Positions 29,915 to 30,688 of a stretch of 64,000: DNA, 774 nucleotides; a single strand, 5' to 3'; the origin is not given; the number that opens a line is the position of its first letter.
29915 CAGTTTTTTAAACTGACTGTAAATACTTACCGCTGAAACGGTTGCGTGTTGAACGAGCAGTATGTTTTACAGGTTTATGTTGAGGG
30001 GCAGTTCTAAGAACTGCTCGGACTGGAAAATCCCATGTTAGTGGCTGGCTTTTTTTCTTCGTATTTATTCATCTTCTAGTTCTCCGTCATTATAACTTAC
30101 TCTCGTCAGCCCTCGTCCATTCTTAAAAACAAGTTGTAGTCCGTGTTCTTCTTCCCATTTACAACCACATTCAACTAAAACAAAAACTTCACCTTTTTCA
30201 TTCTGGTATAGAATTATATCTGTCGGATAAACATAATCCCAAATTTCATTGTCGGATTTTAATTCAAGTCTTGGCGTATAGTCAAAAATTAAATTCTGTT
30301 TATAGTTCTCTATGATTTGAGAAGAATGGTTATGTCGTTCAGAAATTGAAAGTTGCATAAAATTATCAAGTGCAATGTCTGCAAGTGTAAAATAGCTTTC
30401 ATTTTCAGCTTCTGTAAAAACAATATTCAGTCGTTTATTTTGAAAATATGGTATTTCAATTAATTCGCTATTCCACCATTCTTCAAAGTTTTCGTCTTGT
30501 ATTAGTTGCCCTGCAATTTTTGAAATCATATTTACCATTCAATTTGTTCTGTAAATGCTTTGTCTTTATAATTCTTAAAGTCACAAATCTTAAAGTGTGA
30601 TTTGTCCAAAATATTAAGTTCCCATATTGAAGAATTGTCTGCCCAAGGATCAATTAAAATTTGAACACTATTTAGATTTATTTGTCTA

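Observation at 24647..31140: Integron-like cassette array: a ~130-bp structured repeat punctuates a one-directional string of small unrelated ORFs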

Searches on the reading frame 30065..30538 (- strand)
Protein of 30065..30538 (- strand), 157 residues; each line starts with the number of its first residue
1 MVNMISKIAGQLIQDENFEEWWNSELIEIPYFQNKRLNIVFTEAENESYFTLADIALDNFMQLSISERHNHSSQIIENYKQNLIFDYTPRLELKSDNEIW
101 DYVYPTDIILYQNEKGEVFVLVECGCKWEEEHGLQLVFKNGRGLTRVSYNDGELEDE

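Call 9: search_protein_families(library=pfam, proteins=[window:30065-30538:-], max_evalue=0.01)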
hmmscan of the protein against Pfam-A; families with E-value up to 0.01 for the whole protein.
window:30065-30538:- (157 aa): 1 family
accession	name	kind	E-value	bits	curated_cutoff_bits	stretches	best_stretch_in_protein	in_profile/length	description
PF22481.1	DUF6985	-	2.8e-29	103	24.5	1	15-153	8-147/148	Domain of unknown function (DUF6985)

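Call 47: find_homologous_proteins(query=window:30065-30538:-, max_evalue=0.00001)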
Query window:30065-30538:- (157 aa): 26 proteins with E <= 0.00001 among 35 candidates.
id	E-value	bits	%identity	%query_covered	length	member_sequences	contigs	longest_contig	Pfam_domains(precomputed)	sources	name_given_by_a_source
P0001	1.8e-100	351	100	100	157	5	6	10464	PF22481.2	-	-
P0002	1.1e-86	306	87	100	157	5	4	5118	PF22481.2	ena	-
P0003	4.9e-82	291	84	100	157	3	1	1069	PF22481.2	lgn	-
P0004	1.3e-81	290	82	100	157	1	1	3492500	PF22481.2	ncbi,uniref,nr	ncbi:hypothetical protein A9P82_14710 [Arachidicoccus ginsenosidimutans]|uniref:DUF6985 domain-conta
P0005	8.0e-81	287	84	99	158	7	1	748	PF22481.2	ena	-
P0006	1.8e-77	277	80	98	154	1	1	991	PF22481.2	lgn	-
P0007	6.2e-77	275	79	98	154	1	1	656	PF22481.2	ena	-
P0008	9.7e-77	274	79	100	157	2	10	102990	PF22481.2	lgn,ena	-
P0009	4.2e-76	272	78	100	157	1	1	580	PF22481.2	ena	-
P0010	3.3e-75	269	78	98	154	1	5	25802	PF22481.2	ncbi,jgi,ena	-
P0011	7.1e-75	268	78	98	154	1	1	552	PF22481.2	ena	-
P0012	2.5e-74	266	75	100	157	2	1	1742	PF22481.2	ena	-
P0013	7.2e-74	265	76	100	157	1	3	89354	PF22481.2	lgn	-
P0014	1.3e-70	254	76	98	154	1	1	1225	PF22481.2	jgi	jgi:hypothetical protein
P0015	4.2e-69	249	70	98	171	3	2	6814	PF22481.2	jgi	jgi:hypothetical protein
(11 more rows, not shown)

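Call 48: find_encoding_contigs(protein=P0004, flank=10000, max_places=3)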
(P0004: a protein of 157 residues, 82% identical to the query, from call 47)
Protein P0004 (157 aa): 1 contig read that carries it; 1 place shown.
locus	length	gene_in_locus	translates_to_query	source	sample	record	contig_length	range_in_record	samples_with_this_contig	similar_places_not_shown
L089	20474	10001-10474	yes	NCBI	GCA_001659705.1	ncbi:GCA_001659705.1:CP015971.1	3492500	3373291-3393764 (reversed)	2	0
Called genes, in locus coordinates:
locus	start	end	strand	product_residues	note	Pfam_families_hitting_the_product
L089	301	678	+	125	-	PF12833:HTH_18, PF00165:HTH_AraC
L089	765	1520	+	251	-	PF00106:adh_short, PF08659:KR (weak), PF13561:adh_short_C2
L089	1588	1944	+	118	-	PF13564:DoxX_2 (weak)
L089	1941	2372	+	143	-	-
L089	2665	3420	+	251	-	PF20240:DUF6597 (weak), PF12833:HTH_18 (weak)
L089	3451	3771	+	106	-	-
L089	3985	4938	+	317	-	PF00107:ADH_zinc_N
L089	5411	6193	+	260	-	PF06300:Tsp45I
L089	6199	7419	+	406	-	PF03602:Cons_hypoth95 (faint), PF01555:N6_N4_Mtase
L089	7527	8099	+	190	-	PF01872:RibD_C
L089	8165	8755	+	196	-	PF01872:RibD_C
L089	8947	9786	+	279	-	PF04072:LCM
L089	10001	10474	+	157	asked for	PF22481:DUF6985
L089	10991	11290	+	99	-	PF05973:Gp49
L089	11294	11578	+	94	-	PF21716:dnstrm_HI1420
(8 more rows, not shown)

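Call 49: find_encoding_contigs(protein=P0008, flank=10000, max_places=5)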
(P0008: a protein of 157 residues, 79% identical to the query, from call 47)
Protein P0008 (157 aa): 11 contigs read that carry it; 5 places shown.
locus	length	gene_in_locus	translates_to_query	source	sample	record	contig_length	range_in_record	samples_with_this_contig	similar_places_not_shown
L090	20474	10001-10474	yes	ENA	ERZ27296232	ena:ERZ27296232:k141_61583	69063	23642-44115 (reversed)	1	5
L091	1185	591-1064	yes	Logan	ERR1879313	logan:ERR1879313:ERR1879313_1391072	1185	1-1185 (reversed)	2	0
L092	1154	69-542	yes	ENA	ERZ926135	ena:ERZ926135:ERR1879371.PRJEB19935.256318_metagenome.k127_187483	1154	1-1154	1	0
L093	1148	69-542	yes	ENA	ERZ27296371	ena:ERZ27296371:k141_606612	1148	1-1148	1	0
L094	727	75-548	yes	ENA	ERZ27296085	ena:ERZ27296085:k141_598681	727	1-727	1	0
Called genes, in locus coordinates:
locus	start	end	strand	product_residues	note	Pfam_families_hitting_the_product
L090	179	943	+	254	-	PF01545:Cation_efflux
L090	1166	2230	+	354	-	PF13651:EcoRI_methylase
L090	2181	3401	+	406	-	PF03235:GmrSD_N, PF01844:HNH (weak)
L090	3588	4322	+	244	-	-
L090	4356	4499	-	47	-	-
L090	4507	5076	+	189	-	PF19371:DUF5946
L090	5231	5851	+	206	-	-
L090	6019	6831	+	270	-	PF14355:Abi_C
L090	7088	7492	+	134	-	-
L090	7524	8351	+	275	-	-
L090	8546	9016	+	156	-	PF21837:DUF6896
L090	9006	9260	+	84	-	-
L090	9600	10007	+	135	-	-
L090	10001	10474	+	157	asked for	PF22481:DUF6985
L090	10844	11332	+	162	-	PF22481:DUF6985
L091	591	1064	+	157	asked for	PF22481:DUF6985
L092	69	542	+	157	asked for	PF22481:DUF6985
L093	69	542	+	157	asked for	PF22481:DUF6985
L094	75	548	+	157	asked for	PF22481:DUF6985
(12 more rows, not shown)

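Call 63: find_encoding_contigs(protein=P0001, flank=10000, max_places=8)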
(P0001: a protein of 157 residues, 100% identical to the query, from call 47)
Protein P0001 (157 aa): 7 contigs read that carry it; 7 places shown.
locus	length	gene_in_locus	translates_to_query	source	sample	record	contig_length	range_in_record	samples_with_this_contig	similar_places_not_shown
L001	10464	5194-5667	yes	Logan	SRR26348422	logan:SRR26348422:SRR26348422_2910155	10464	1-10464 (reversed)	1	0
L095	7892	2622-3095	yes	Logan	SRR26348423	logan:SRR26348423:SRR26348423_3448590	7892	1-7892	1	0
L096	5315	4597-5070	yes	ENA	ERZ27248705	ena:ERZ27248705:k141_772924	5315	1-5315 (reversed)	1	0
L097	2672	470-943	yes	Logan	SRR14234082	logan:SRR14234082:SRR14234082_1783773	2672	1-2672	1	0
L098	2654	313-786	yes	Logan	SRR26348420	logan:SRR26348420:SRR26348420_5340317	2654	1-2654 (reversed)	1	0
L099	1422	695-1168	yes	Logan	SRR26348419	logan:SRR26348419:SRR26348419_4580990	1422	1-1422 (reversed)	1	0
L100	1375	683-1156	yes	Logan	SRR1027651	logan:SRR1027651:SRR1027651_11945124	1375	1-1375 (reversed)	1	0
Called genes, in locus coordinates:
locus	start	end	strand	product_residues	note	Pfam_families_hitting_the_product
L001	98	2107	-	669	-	PF13181:TPR_8 (faint), PF00515:TPR_1 (faint), PF07719:TPR_2 (faint), PF13424:TPR_12 (weak), PF13424:TPR_12, PF17874:TPR_MalT (weak), PF13374:TPR_10 (weak), PF13424:TPR_12, +5 more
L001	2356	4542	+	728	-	PF03412:Peptidase_C39, PF13529:Peptidase_C39_2 (faint), PF00664:ABC_membrane, PF00005:ABC_tran, PF02463:SMC_N (faint)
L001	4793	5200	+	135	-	-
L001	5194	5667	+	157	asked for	PF22481:DUF6985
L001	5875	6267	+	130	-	-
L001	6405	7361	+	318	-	PF13644:DKNYY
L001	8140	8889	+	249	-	PF14094:DUF4272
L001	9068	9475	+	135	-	PF08327:AHSA1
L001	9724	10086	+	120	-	PF09966:DUF2200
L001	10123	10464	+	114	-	?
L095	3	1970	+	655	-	?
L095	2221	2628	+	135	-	-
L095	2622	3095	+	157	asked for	PF22481:DUF6985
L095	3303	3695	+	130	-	-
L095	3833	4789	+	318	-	PF13644:DKNYY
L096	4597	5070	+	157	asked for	PF22481:DUF6985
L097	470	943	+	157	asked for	PF22481:DUF6985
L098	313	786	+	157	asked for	PF22481:DUF6985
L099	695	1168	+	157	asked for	PF22481:DUF6985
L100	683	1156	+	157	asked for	PF22481:DUF6985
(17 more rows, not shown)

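Call 64: find_encoding_contigs(protein=P0002, flank=10000, max_places=6)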
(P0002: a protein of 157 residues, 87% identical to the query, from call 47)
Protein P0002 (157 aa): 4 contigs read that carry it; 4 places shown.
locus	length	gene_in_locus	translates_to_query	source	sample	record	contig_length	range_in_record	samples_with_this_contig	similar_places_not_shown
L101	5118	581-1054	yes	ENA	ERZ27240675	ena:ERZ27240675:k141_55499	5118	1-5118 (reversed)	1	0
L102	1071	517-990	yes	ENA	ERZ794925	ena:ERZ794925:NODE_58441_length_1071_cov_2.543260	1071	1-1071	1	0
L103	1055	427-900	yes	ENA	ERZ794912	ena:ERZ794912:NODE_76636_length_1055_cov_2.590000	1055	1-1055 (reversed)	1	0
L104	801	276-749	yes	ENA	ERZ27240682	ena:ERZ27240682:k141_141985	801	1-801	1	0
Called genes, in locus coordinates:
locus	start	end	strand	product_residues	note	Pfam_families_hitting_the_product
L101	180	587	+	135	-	-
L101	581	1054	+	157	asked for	PF22481:DUF6985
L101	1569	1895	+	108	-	-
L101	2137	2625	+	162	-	-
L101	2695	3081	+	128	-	PF07366:SnoaL, PF12680:SnoaL_2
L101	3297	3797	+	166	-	PF20033:DUF6438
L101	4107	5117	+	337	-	?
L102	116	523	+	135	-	-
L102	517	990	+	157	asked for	PF22481:DUF6985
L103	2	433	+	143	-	?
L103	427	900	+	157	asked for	PF22481:DUF6985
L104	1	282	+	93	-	?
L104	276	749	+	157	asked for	PF22481:DUF6985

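Call 93: find_encoding_contigs(protein=P0010, flank=10000, max_places=3)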
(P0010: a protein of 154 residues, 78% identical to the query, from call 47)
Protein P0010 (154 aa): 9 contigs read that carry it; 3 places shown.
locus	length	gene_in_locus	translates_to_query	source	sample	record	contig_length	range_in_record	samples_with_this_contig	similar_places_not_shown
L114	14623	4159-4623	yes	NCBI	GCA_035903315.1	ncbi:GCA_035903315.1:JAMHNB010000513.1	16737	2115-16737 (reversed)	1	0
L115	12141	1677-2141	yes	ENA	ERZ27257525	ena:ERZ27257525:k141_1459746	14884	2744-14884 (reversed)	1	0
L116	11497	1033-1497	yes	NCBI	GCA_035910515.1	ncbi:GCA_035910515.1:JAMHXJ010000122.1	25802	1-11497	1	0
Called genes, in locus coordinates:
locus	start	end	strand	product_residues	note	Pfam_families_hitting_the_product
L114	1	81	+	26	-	?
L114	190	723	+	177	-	PF08818:DUF1801 (weak)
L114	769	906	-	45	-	-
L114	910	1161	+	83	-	PF03693:ParD_antitoxin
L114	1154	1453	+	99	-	PF05016:ParE_toxin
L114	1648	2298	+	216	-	-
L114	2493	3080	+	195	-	-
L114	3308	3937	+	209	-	PF07883:Cupin_2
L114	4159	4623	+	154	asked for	PF22481:DUF6985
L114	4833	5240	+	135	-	PF21619:DUF6855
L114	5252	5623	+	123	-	PF00903:Glyoxalase (weak)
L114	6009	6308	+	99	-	-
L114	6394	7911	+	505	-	PF01979:Amidohydro_1, PF07969:Amidohydro_3 (weak)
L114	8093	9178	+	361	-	-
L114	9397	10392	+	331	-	PF01636:APH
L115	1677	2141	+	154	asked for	PF22481:DUF6985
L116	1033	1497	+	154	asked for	PF22481:DUF6985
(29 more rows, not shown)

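Call 94: find_encoding_contigs(protein=P0013, flank=10000, max_places=3)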
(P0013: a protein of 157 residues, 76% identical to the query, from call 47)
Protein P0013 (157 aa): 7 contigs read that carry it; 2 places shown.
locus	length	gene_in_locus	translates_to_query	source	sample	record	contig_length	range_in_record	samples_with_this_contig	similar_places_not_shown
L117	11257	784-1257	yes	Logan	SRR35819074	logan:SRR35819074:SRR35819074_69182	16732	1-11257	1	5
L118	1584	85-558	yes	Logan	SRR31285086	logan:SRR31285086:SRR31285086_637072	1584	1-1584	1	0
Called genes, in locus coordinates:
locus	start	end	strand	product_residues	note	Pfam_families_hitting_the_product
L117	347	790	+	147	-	-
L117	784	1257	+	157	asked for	PF22481:DUF6985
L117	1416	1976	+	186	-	PF02698:DUF218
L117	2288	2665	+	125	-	PF08818:DUF1801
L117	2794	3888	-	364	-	PF03739:LptF_LptG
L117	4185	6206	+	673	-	PF00575:S1, PF13509:S1_2 (faint), PF21710:Spt6_S1 (faint), PF00575:S1, PF23459:S1_RRP5 (weak), PF00575:S1, PF23459:S1_RRP5 (weak), PF00575:S1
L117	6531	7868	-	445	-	PF11700:ATG22, PF07690:MFS_1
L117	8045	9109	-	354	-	PF07494:Reg_prop (faint)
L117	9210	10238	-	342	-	PF16286:DUF4932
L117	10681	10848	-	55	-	-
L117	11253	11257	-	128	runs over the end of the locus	PF01245:Ribosomal_L19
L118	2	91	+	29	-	?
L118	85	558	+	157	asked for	PF22481:DUF6985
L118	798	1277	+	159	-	PF02698:DUF218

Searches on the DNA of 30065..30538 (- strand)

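Call 95: search_with_rna_model(model_id=R1, sources=[L114, L116, L117, L118], max_evalue=0.001)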
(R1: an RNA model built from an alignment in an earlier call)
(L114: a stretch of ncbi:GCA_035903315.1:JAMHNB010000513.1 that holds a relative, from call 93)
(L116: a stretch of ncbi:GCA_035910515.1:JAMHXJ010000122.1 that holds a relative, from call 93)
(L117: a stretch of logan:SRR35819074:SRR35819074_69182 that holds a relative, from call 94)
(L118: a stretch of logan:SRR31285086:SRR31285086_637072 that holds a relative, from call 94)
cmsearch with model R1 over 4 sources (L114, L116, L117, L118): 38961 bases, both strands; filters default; matches with E-value up to 0.001: 16.
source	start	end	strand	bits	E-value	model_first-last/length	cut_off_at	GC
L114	2306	2443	+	51.7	4.1e-10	1-141/141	no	0.34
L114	728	832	+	51.5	4.6e-10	1-141/141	no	0.41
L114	1455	1594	+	49.9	1.1e-09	1-141/141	no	0.31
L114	97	236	+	39.9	1.9e-07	1-141/141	no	0.34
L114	4643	4780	+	34.5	3.3e-06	1-141/141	no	0.35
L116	1517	1654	+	34.5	3.3e-06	1-141/141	no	0.35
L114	7919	8055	+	29.6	4.1e-05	1-141/141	no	0.29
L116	4793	4929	+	29.6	4.1e-05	1-141/141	no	0.29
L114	5646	5783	+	26.1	0.00026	1-141/141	no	0.36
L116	2520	2657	+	26.1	0.00026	1-141/141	no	0.36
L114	6312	6451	+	25.8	0.00029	1-141/141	no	0.32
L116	3186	3325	+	25.8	0.00029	1-141/141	no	0.32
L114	10403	10542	+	25.3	0.00039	1-141/141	no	0.28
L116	7277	7416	+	25.3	0.00039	1-141/141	no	0.28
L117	1977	2115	+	23.5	0.00096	1-141/141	no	0.39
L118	1278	1416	+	23.5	0.00096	1-141/141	no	0.39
